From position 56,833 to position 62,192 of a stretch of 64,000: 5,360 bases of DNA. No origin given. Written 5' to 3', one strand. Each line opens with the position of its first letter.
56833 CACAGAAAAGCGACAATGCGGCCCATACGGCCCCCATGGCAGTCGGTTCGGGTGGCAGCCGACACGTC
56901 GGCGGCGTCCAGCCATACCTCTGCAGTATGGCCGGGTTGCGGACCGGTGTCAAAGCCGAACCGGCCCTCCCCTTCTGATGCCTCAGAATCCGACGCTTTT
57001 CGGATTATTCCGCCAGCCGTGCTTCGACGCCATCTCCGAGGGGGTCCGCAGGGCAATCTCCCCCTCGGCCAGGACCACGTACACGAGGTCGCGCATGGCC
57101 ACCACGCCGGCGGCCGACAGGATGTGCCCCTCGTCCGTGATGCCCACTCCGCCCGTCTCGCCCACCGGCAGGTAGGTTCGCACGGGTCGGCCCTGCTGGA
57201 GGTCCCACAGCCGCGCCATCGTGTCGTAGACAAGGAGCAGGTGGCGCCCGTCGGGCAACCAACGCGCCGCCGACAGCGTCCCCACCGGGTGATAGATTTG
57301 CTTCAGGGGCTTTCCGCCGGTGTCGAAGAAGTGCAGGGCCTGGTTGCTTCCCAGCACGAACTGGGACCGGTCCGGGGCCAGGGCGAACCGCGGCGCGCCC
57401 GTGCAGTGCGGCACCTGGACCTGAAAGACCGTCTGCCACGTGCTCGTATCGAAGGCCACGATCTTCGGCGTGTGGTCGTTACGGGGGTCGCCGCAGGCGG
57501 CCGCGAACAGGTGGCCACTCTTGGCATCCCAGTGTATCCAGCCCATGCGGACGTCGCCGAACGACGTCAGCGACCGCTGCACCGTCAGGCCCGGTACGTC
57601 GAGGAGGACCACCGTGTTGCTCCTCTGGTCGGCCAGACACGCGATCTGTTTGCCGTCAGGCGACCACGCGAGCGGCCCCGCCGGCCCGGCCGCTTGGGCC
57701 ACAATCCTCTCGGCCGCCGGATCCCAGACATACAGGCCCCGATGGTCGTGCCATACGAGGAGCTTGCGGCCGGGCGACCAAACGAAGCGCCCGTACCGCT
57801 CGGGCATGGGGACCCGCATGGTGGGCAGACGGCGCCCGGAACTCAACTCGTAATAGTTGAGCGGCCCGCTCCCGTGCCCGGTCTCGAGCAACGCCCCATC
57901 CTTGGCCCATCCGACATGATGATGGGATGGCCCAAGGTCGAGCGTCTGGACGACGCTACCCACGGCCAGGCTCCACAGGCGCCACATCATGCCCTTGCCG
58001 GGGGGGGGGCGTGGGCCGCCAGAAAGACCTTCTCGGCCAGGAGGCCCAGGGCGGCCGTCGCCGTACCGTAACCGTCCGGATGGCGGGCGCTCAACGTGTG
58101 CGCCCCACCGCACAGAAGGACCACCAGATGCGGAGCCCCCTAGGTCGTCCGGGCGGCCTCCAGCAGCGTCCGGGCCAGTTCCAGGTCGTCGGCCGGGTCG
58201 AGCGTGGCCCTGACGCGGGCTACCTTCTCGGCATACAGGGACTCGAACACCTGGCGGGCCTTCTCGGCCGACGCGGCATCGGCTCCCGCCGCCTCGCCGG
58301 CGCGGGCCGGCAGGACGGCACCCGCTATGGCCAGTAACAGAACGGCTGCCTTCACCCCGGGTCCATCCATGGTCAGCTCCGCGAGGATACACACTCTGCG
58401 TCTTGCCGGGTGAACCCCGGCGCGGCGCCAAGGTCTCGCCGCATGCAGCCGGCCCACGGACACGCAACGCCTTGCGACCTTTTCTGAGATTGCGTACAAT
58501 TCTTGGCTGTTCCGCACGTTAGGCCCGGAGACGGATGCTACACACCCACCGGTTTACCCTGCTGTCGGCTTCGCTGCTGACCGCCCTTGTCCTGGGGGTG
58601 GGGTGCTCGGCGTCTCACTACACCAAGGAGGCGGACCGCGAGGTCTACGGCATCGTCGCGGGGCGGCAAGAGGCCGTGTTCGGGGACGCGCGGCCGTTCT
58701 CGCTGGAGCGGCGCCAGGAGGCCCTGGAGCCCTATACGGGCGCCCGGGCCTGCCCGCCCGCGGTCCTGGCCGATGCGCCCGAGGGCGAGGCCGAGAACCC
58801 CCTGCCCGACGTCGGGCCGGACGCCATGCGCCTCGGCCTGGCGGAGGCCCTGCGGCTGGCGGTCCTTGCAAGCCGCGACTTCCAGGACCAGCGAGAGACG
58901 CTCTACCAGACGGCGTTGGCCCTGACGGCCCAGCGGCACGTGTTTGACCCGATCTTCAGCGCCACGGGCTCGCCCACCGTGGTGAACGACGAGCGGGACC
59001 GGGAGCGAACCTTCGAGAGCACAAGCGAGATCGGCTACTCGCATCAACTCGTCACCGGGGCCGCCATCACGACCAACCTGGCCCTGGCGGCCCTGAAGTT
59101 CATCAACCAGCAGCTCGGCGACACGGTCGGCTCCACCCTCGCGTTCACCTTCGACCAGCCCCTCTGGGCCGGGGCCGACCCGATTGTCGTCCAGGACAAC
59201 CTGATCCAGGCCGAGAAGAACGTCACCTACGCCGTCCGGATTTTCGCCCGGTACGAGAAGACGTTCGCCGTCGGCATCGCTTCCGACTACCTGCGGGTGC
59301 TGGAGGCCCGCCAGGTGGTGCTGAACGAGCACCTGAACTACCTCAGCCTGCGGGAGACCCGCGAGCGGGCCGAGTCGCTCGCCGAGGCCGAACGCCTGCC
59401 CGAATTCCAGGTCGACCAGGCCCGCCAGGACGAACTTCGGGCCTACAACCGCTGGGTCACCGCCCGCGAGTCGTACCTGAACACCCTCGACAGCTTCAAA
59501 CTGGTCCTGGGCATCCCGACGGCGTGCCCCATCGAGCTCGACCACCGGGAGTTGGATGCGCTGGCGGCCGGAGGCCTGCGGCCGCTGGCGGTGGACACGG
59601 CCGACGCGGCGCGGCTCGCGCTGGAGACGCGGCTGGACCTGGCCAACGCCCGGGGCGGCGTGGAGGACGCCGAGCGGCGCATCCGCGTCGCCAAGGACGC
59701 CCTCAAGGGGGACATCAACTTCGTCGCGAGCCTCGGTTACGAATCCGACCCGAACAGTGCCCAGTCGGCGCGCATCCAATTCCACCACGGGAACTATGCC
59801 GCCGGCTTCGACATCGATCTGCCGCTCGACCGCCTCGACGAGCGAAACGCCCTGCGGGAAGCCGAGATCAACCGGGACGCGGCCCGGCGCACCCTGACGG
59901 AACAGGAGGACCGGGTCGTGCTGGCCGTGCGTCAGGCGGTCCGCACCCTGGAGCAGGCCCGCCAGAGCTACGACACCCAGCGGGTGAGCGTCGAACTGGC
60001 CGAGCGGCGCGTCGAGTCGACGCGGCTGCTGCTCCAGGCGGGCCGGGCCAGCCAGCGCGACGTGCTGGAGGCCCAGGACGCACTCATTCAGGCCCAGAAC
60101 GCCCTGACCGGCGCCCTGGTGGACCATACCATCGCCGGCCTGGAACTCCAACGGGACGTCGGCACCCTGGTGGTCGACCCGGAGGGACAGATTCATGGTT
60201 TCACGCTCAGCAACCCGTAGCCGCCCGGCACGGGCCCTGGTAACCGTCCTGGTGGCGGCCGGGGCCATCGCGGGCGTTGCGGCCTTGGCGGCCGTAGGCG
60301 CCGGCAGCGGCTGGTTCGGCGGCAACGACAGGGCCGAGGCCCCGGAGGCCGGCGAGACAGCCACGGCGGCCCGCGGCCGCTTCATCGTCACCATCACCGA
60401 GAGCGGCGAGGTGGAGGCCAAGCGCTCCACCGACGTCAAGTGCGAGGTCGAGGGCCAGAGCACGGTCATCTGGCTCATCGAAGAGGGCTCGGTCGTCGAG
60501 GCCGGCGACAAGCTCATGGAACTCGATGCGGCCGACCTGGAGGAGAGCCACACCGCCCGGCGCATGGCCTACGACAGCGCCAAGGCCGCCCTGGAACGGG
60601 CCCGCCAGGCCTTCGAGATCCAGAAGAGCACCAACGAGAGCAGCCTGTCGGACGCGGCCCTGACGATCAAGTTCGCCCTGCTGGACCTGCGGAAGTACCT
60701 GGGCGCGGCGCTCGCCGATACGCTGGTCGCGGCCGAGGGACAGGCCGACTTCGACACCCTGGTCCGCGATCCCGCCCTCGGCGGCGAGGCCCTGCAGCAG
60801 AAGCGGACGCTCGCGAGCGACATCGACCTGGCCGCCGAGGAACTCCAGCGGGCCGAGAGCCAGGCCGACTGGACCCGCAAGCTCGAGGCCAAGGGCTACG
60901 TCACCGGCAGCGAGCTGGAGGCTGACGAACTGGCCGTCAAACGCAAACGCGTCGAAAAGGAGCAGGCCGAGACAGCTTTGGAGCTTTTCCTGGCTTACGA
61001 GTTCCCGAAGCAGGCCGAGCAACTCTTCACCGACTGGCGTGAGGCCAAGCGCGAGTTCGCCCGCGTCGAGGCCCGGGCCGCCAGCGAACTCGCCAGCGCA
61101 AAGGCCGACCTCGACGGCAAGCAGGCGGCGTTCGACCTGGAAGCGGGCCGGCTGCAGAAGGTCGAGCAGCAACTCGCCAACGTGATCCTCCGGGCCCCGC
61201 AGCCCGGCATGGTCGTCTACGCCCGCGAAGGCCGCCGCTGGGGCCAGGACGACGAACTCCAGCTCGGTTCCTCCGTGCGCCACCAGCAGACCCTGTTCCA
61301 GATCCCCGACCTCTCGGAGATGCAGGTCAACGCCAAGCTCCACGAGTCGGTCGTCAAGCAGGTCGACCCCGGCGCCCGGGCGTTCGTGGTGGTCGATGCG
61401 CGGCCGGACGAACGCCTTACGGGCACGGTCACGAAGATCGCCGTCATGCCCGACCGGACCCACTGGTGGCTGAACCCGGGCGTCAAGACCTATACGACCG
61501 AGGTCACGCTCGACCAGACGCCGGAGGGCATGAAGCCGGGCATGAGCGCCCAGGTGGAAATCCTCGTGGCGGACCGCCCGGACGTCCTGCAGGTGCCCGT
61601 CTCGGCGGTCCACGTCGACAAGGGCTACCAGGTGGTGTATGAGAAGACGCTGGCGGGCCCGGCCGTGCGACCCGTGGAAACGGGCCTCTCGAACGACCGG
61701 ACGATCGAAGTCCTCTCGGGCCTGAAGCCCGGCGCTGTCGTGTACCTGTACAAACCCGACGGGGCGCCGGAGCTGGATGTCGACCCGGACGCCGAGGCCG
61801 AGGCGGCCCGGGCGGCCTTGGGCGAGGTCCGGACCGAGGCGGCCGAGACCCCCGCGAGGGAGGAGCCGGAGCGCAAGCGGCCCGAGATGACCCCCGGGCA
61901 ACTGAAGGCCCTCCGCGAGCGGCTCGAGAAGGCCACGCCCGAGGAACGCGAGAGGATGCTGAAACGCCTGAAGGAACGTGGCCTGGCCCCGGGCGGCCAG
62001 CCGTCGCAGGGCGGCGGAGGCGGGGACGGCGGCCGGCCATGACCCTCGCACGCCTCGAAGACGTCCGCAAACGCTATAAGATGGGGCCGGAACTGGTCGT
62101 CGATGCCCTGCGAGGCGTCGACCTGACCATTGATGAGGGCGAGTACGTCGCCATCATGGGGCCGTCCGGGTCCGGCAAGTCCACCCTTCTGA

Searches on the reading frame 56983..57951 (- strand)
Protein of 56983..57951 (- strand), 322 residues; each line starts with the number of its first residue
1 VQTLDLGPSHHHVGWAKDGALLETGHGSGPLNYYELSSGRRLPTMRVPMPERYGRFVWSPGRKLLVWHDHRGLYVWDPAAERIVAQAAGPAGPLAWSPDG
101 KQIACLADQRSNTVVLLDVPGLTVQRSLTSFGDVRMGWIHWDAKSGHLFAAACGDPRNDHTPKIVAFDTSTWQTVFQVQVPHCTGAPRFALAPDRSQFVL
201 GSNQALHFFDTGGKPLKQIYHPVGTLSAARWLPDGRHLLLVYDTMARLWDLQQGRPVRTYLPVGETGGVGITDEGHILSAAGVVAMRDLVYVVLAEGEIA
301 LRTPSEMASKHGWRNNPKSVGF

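Call 94: search_protein_families(library=pfam, proteins=[window:56983-57951:-], max_evalue=0.001)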
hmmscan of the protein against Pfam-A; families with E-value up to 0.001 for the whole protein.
window:56983-57951:- (322 aa): 4 families
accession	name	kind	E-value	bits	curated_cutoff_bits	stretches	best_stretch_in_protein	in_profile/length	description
PF25174.1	Beta-prop_THOC3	-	7.9e-10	38.6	305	1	11-206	6-194/272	THOC3 beta-propeller domain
PF24807.1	WD40_CDC20-Fz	-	0.0001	22.2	200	0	12-151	56-195/292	CDC20/Fizzy WD40 domain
PF23389.1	Beta-prop_WDR19_1st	-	0.00023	20.8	27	0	58-148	5-96/325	WDR19 first beta-propeller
PF12894.13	ANAPC4_WD40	-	0.00036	21.2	22.9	0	93-126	43-74/91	Anaphase-promoting complex subunit 4 WD40 domain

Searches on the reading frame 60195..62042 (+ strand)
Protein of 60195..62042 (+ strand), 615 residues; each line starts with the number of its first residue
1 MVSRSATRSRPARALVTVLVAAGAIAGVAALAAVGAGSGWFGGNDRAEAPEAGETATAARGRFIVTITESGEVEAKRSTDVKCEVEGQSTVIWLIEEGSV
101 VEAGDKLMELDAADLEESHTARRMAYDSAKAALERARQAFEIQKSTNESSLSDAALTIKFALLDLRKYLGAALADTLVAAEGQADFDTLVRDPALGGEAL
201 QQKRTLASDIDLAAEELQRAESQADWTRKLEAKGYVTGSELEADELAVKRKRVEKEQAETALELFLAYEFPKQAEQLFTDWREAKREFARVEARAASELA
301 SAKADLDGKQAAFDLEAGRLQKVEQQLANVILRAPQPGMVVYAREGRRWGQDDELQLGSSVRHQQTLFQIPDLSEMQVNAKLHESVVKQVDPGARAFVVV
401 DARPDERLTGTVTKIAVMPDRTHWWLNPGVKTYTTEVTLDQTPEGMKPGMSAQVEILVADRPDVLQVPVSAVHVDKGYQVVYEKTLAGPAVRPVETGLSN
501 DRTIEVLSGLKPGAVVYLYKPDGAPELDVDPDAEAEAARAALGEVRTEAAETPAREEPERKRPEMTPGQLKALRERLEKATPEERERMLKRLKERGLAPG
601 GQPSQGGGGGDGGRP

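Call 113: find_encoding_contigs(protein=window:60195-62042:+, flank=10000, max_places=2)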
Protein window:60195-62042:+ (615 aa): 1 contig read that carries it; 1 place shown.
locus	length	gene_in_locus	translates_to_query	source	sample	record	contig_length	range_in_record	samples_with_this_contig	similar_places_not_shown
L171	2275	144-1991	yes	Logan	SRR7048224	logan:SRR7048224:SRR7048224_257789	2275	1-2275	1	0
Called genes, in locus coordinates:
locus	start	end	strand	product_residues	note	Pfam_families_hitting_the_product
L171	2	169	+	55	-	?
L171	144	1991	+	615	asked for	PF25954:Beta-barrel_RND_2 (weak), PF25990:Beta-barrel_YknX, PF25975:CzcB_C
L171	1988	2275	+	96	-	?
